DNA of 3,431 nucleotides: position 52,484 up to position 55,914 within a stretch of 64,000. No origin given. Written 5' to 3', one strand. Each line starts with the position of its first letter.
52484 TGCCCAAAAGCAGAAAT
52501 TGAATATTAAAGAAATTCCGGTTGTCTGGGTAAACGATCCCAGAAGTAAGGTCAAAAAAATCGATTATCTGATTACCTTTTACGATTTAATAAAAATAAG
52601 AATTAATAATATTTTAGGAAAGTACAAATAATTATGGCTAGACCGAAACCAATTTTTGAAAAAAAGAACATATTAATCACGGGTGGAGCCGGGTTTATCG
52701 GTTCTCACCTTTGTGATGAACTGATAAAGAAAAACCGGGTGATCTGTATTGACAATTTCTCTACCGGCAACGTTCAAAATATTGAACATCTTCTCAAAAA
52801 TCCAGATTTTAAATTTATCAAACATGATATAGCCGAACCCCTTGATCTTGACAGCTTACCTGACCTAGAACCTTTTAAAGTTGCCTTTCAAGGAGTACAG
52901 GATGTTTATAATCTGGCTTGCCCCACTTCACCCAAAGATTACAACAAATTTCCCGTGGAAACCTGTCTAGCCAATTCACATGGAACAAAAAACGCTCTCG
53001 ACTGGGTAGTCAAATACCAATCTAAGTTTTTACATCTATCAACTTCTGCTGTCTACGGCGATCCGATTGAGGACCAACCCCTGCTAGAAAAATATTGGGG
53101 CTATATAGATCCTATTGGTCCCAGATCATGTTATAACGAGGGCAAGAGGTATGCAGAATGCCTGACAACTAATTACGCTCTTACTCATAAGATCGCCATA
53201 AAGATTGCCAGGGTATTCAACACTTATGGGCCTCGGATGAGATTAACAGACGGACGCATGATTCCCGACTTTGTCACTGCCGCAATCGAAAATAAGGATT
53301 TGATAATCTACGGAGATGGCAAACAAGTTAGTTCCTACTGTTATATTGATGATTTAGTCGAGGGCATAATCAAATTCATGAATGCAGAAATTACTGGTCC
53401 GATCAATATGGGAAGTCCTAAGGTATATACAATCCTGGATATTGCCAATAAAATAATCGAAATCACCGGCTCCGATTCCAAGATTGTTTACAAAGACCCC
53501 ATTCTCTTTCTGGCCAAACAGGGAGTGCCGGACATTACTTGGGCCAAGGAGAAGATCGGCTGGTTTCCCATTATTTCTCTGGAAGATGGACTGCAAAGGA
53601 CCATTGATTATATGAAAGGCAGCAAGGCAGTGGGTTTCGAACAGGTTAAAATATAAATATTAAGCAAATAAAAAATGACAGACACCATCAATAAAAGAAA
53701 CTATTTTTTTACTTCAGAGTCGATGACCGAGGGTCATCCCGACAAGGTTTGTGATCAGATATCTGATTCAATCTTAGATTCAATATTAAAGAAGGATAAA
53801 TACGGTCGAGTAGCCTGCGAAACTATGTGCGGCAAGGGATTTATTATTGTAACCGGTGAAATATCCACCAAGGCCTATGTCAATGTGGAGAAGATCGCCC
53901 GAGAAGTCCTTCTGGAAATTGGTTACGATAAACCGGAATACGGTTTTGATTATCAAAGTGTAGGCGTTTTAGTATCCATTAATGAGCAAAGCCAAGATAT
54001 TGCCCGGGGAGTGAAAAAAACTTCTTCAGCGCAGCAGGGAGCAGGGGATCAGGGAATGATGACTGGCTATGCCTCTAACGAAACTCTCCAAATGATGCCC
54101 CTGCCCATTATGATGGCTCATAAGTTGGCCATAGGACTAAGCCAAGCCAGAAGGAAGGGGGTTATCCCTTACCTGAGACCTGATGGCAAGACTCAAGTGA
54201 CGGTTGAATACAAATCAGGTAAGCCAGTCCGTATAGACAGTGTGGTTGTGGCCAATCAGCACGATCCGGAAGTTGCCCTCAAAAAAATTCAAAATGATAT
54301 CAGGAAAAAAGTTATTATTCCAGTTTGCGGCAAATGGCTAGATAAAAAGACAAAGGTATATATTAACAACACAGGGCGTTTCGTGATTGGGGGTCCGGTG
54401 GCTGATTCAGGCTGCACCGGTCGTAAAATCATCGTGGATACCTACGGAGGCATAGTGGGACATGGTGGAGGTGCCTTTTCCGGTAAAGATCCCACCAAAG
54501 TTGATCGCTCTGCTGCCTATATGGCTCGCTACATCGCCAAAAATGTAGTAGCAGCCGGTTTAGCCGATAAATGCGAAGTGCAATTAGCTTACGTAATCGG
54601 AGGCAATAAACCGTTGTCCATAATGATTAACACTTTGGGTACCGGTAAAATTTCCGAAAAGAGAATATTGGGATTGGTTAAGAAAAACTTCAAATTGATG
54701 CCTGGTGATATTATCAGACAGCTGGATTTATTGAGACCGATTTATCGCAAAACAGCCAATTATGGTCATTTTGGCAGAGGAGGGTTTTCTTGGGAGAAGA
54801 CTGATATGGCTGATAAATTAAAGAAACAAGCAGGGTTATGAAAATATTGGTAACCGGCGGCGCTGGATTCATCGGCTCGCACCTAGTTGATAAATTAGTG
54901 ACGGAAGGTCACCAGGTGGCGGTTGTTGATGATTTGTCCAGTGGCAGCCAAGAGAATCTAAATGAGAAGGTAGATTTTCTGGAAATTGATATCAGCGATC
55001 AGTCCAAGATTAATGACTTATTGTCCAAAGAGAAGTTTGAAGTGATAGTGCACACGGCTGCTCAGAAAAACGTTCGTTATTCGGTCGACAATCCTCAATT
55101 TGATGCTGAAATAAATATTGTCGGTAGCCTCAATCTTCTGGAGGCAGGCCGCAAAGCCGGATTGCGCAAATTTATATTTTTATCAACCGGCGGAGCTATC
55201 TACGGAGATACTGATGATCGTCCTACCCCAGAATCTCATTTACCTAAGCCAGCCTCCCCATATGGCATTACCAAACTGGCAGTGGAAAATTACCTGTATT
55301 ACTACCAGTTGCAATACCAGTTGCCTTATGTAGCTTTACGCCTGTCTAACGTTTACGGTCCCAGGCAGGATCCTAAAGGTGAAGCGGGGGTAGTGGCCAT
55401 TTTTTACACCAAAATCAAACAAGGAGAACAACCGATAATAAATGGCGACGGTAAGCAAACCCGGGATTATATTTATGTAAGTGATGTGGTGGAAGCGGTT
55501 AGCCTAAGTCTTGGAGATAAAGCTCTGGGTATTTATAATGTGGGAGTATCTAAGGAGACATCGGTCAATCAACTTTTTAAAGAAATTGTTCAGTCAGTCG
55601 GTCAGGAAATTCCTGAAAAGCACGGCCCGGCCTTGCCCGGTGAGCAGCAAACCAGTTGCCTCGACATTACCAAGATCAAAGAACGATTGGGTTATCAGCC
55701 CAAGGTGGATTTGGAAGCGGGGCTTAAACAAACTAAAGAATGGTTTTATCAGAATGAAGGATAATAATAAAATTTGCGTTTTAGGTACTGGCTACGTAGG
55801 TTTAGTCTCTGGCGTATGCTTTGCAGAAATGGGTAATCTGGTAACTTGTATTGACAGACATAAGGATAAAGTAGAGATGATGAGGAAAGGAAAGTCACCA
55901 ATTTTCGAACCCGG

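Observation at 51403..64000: Glycosylation cluster of about 12.6 kb with a lipid-linked sugar donor triad and an embedded metK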

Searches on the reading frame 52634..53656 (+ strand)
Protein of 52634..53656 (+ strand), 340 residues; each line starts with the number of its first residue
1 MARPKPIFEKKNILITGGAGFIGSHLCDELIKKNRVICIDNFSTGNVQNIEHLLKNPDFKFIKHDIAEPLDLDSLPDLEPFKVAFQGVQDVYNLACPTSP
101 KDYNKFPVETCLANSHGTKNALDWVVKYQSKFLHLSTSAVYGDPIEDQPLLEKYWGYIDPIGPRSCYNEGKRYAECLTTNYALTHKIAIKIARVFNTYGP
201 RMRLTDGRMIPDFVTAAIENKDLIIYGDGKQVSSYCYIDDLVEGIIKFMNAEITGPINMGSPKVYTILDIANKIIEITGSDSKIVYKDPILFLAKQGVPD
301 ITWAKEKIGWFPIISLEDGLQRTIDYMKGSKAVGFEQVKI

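Call 4: search_protein_families(library=pfam, proteins=[window:52634-53656:+], max_evalue=0.01)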
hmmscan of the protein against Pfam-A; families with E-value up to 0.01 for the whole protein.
window:52634-53656:+ (340 aa): 7 families
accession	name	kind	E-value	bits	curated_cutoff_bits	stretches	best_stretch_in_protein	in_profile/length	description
PF16363.11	GDP_Man_Dehyd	-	3.8e-45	155.2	27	1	14-322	1-331/332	GDP-mannose 4,6 dehydratase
PF01370.27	Epimerase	-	1.5e-44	152.7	20.9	1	13-251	1-227/240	NAD dependent epimerase/dehydratase family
PF01073.25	3Beta_HSD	-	9.2e-12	45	22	1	14-246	1-226/280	3-beta hydroxysteroid dehydrogenase/isomerase family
PF02719.21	Polysacc_synt_2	-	1.9e-07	31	20.2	1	13-137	1-128/293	Polysaccharide biosynthesis protein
PF04321.23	RmlD_sub_bind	-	2.1e-06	27.4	27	1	12-282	2-235/287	RmlD substrate binding domain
PF07993.18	NAD_binding_4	-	4.1e-06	26.6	20.1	0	111-219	109-231/258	Male sterility protein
PF00106.31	adh_short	-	0.0059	16.6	26.6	1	11-72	1-64/195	short chain dehydrogenase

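Call 7: search_protein_families(library=ncbifam, proteins=[window:52634-53656:+], max_evalue=0.001)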
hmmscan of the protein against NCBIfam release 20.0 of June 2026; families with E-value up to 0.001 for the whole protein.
window:52634-53656:+ (340 aa): 24 families
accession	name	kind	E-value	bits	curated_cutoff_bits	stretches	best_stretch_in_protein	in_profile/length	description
TIGR01181.1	dTDP_gluc_dehyt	equivalog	2.4e-36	125.4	365.1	1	12-328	1-312/321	dTDP-glucose 4,6-dehydratase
TIGR04180.1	EDH_00030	hypoth_equivalog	2.2e-25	89.3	475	1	13-288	1-266/297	NAD-dependent 4,6-dehydratase LegB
TIGR01179.1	galE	equivalog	1.5e-23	83.1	262.3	1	12-327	1-325/332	UDP-glucose 4-epimerase GalE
NF007582.0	PRK10217.1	equivalog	2.8e-22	79.3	698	1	11-328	2-332/355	dTDP-glucose 4,6-dehydratase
NF007490.0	PRK10084.1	subfamily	1.6e-21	76.7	649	1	12-327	2-334/361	dTDP-glucose 4,6-dehydratase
NF008872.0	PRK11908.1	equivalog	3.3e-18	65.9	294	1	11-278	2-271/349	bifunctional UDP-4-keto-pentose/UDP-xylose synthase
TIGR02197.1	heptose_epim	equivalog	4.5e-18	65.5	274.6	1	13-288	1-270/316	ADP-glyceromanno-heptose 6-epimerase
NF011728.1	PRK15181.1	equivalog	2.8e-17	62.8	760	1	4-244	9-244/348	Vi polysaccharide biosynthesis UDP-N-acetylglucosaminuronic acid C-4 epimerase TviC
NF005998.1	PRK08125.1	equivalog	4.6e-16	58.3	777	1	9-278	314-585/649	bifunctional UDP-4-amino-4-deoxy-L-arabinose formyltransferase/UDP-glucuronic acid oxidase ArnA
TIGR01777.1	yfcH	hypoth_equivalog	9.2e-11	41.8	207.35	1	226-275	188-238/292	TIGR01777 family oxidoreductase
NF047922.1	GDPFucSynFcl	equivalog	4.7e-10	39.4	500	1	113-325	80-299/308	GDP-L-fucose synthase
TIGR02622.1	CDP_4_6_dhtase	equivalog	9.7e-09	34.8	278.45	1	7-329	1-332/352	CDP-glucose 4,6-dehydratase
NF007956.0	PRK10675.1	subfamily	3.7e-08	32.9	394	1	12-202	2-185/338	UDP-glucose 4-epimerase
NF047837.1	UDPAcbARedWbcJ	equivalog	1.3e-07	30.9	500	0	167-282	103-219/372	UDP-2-acetamido-2,6-beta-L-arabino-hexul-4-ose reductase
NF043036.1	ErythonDh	equivalog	2.1e-07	30.4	325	1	12-182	2-164/321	D-erythronate dehydrogenase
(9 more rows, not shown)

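Call 10: search_solved_structures(query=window:52634-53656:+, max_evalue=1e-10)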
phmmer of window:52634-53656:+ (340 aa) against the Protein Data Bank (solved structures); distinct sequences matched with E-value up to 1e-10: 54.
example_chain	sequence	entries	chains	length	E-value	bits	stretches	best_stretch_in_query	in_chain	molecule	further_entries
2b69_A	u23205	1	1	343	2.2e-80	273.9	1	9-328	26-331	UDP-glucuronate decarboxylase 1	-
4gll_A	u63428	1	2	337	2.2e-80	273.9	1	9-328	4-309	UDP-glucuronic acid decarboxylase 1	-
4m55_A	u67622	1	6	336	1.2e-79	271.5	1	9-328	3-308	UDP-glucuronic acid decarboxylase 1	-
4lk3_A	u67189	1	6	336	1.6e-79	271.1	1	9-328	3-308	UDP-glucuronic acid decarboxylase 1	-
4zrm_A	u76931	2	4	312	4.2e-36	128.3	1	11-328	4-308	UDP-glucose 4-epimerase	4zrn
8vr2_A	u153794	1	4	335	1e-32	117.1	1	11-329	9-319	NAD-dependent epimerase/dehydratase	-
6zl6_A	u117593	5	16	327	1.3e-30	110.2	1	12-328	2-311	Epimerase domain-containing protein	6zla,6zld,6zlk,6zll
6zlj_A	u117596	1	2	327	3.8e-30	108.7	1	12-328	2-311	Epimerase domain-containing protein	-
6bi4_A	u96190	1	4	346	7.7e-27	97.8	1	11-328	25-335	dTDP-glucose 4,6-dehydratase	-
7ys8_A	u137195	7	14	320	1.3e-26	97.1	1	13-328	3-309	UDP-glucose 4-epimerase | UDP-glucose 4-epimerase along with EC 5.1.3.2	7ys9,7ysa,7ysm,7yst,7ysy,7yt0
6bwl_A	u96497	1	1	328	2.5e-26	96.1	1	12-331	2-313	Pal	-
8rdg_A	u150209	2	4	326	1e-25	94.1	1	12-276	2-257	SDR family NAD(P)-dependent oxidoreductase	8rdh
6dnt_A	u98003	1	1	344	3.2e-25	92.5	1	9-324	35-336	NAD-dependent epimerase/dehydratase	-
8rdi_A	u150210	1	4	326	3.6e-25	92.3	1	12-276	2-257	SDR family NAD(P)-dependent oxidoreductase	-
8du1_A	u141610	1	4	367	9.3e-25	91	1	131-330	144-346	dTDP-glucose 4,6-dehydratase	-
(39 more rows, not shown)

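Call 65: search_solved_structures(query=window:52634-53656:+, max_evalue=1e-60, show_alignments=1)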
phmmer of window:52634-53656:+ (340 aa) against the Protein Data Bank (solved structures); distinct sequences matched with E-value up to 1e-60: 4.
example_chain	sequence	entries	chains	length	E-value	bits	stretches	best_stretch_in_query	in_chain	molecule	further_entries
2b69_A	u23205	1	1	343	2.2e-80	273.9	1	9-328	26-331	UDP-glucuronate decarboxylase 1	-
4gll_A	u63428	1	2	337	2.2e-80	273.9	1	9-328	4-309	UDP-glucuronic acid decarboxylase 1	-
4m55_A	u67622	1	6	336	1.2e-79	271.5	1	9-328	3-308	UDP-glucuronic acid decarboxylase 1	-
4lk3_A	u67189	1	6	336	1.6e-79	271.1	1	9-328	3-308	UDP-glucuronic acid decarboxylase 1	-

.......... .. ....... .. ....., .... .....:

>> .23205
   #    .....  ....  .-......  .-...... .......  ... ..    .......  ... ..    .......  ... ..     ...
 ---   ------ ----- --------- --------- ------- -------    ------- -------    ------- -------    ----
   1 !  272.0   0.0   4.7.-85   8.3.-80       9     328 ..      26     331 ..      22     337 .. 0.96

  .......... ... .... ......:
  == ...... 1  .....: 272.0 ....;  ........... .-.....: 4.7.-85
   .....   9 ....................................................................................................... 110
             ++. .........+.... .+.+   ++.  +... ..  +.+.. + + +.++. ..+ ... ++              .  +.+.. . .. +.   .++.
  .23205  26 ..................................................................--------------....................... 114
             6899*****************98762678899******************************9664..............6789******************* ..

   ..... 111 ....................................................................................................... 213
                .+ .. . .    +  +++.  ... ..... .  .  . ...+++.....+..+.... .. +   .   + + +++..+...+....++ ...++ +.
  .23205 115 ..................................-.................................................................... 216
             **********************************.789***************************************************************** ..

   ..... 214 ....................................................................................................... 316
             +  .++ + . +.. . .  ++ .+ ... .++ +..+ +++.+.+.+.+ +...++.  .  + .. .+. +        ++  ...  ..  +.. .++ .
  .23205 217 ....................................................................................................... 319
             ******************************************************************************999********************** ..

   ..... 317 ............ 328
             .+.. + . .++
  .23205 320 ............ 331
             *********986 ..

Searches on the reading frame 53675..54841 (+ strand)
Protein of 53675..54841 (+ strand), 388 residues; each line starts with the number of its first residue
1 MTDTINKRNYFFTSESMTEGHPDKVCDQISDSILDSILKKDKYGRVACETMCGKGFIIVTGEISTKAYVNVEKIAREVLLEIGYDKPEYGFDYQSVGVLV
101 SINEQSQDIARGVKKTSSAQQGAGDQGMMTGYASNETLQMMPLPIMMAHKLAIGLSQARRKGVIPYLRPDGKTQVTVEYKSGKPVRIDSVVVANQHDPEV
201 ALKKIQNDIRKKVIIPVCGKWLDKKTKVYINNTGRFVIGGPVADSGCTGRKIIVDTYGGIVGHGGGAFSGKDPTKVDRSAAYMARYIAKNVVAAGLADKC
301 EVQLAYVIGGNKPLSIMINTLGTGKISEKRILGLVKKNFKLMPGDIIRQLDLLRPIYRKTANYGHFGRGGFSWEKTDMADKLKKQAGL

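Call 4: search_protein_families(library=pfam, proteins=[window:53675-54841:+], max_evalue=0.01)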
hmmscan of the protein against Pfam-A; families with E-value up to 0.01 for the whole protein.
window:53675-54841:+ (388 aa): 3 families
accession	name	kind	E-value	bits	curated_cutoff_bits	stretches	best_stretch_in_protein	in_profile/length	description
PF02773.21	S-AdoMet_synt_C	-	4.4e-65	218.2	25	1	238-375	1-138/138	S-adenosylmethionine synthetase, C-terminal domain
PF02772.21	S-AdoMet_synt_M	-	6.6e-45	152.6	29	1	120-236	1-120/120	S-adenosylmethionine synthetase, central domain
PF00438.25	S-AdoMet_synt_N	-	8.4e-42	142.2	33.1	1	9-106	1-98/99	S-adenosylmethionine synthetase, N-terminal domain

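Call 7: search_protein_families(library=ncbifam, proteins=[window:53675-54841:+], max_evalue=0.001)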
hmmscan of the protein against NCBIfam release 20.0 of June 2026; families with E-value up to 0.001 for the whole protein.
window:53675-54841:+ (388 aa): 1 family
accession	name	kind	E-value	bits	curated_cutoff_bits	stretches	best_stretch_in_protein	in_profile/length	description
TIGR01034.1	metK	equivalog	2.8e-172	572.9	309.4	1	11-384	1-375/377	methionine adenosyltransferase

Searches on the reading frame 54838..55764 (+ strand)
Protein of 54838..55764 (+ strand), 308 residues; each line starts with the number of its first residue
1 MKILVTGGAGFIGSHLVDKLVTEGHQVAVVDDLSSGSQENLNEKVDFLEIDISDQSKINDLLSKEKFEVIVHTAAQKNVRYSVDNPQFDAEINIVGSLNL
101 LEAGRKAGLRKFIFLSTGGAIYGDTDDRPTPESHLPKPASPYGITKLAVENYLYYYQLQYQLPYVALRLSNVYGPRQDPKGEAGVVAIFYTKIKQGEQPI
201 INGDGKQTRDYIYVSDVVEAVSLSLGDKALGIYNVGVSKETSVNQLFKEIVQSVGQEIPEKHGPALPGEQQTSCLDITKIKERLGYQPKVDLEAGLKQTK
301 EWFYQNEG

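Call 4: search_protein_families(library=pfam, proteins=[window:54838-55764:+], max_evalue=0.01)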
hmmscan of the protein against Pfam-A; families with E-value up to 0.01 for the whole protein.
window:54838-55764:+ (308 aa): 11 families
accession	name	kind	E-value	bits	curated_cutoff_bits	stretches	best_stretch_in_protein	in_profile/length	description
PF01370.27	Epimerase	-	2.2e-66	224.2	20.9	1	3-236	1-240/240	NAD dependent epimerase/dehydratase family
PF16363.11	GDP_Man_Dehyd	-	8e-64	216.6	27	1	4-299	1-332/332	GDP-mannose 4,6 dehydratase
PF01073.25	3Beta_HSD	-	4.2e-23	82.2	22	1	4-221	1-225/280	3-beta hydroxysteroid dehydrogenase/isomerase family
PF04321.23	RmlD_sub_bind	-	1.6e-21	77.1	27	1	1-288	1-271/287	RmlD substrate binding domain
PF02719.21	Polysacc_synt_2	-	2.2e-20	73.5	20.2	1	3-257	1-250/293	Polysaccharide biosynthesis protein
PF07993.18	NAD_binding_4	-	2.4e-12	47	20.1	1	64-219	86-256/258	Male sterility protein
PF13460.12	NAD_binding_10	-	1e-11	45.5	27.2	1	7-160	1-138/184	NAD(P)H-binding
PF05368.20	NmrA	-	1.4e-07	31.9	27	1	2-118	4-108/298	NmrA-like family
PF00106.31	adh_short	-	1.3e-06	28.5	26.6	1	3-76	3-87/195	short chain dehydrogenase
PF08659.16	KR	-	3e-05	24.4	22.6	1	3-124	3-143/180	KR domain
PF03435.24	Sacchrp_dh_NADP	-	0.0012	19.6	25.1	1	8-74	5-76/129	Saccharopine dehydrogenase NADP binding domain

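Call 7: search_protein_families(library=ncbifam, proteins=[window:54838-55764:+], max_evalue=0.001)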
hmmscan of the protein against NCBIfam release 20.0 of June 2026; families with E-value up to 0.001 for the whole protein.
window:54838-55764:+ (308 aa): 61 families (the best 25 are shown)
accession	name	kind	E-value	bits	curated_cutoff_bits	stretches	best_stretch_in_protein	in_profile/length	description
TIGR01179.1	galE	equivalog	1.6e-56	191.6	262.3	1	2-306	1-328/332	UDP-glucose 4-epimerase GalE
TIGR01181.1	dTDP_gluc_dehyt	equivalog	3e-56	190.8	365.1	1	2-307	1-315/321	dTDP-glucose 4,6-dehydratase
TIGR04180.1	EDH_00030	hypoth_equivalog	1.4e-41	142.5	475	1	3-289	1-295/297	NAD-dependent 4,6-dehydratase LegB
NF011728.1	PRK15181.1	equivalog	6.6e-41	140.5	760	1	3-305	18-339/348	Vi polysaccharide biosynthesis UDP-N-acetylglucosaminuronic acid C-4 epimerase TviC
TIGR02197.1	heptose_epim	equivalog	2.4e-40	138.6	274.6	1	3-303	1-313/316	ADP-glyceromanno-heptose 6-epimerase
NF007956.0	PRK10675.1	subfamily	5.8e-33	114.4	394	1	1-305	1-331/338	UDP-glucose 4-epimerase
NF007490.0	PRK10084.1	subfamily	1e-31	110.2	649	1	1-307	1-338/361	dTDP-glucose 4,6-dehydratase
NF007582.0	PRK10217.1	equivalog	1.4e-31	109.9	698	1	2-307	3-335/355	dTDP-glucose 4,6-dehydratase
NF008360.0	PRK11150.1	equivalog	1e-24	87.3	452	1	3-253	2-253/310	ADP-glyceromanno-heptose 6-epimerase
NF047922.1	GDPFucSynFcl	equivalog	6.1e-24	85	500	1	2-307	4-305/308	GDP-L-fucose synthase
TIGR02622.1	CDP_4_6_dhtase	equivalog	7.5e-21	74.6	278.45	2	2-125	6-136/352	CDP-glucose 4,6-dehydratase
TIGR01472.1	gmd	equivalog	4.4e-20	72.2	415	1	5-258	5-272/342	GDP-mannose 4,6-dehydratase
NF042422.1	oxyalk_red_OleD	equivalog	8.4e-19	68.1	580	1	1-223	1-213/329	2-alkyl-3-oxoalkanoate reductase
NF043036.1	ErythonDh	equivalog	6.4e-18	65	325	1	1-158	1-165/321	D-erythronate dehydrogenase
TIGR01214.1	rmlD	equivalog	2e-17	63.2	224.05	1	2-258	1-230/285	dTDP-4-dehydrorhamnose reductase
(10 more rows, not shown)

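Call 11: search_solved_structures(query=window:54838-55764:+, max_evalue=1e-10)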
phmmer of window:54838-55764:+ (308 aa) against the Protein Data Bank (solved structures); distinct sequences matched with E-value up to 1e-10: 125 (the best 60 are shown).
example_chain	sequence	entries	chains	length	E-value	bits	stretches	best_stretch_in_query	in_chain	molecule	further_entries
4zrm_A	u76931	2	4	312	8.8e-90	304.3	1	1-304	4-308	UDP-glucose 4-epimerase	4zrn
7ys8_A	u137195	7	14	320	9.9e-72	245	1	1-304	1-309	UDP-glucose 4-epimerase | UDP-glucose 4-epimerase along with EC 5.1.3.2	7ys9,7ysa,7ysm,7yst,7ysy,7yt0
2p5u_A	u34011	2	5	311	1.9e-69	237.5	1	1-303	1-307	UDP-glucose 4-epimerase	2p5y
6wjb_A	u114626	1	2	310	1.4e-52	182.2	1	2-297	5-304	NAD-dependent epimerase/dehydratase family protein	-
6dnt_A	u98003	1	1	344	1.8e-52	181.9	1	3-304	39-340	NAD-dependent epimerase/dehydratase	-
6wj9_A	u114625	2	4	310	6.1e-52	180.1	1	2-297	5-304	NAD-dependent epimerase/dehydratase family protein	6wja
6bwl_A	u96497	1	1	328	1.7e-46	162.2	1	1-303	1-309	Pal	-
3ehe_A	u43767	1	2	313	3.2e-44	154.7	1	3-297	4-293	UDP-glucose 4-epimerase (GalE-1)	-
6pmh_A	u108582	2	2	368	1.2e-41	146.3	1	3-306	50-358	UDP-glucose 4-epimerase related protein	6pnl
3icp_A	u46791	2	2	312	1.6e-41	145.9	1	1-301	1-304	NAD-dependent epimerase/dehydratase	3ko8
10ke_A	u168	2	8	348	2.1e-41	145.5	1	2-305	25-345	Capsular polysaccharide biosynthesis protein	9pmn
1sb8_A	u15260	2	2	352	2e-40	142.3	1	4-304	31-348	wbpP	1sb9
8rdg_A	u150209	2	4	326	2.4e-40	142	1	1-301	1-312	SDR family NAD(P)-dependent oxidoreductase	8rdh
8rdi_A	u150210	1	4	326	8.5e-40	140.2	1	1-301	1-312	SDR family NAD(P)-dependent oxidoreductase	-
3ruc_A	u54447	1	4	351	2.4e-39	138.8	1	4-304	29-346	WbgU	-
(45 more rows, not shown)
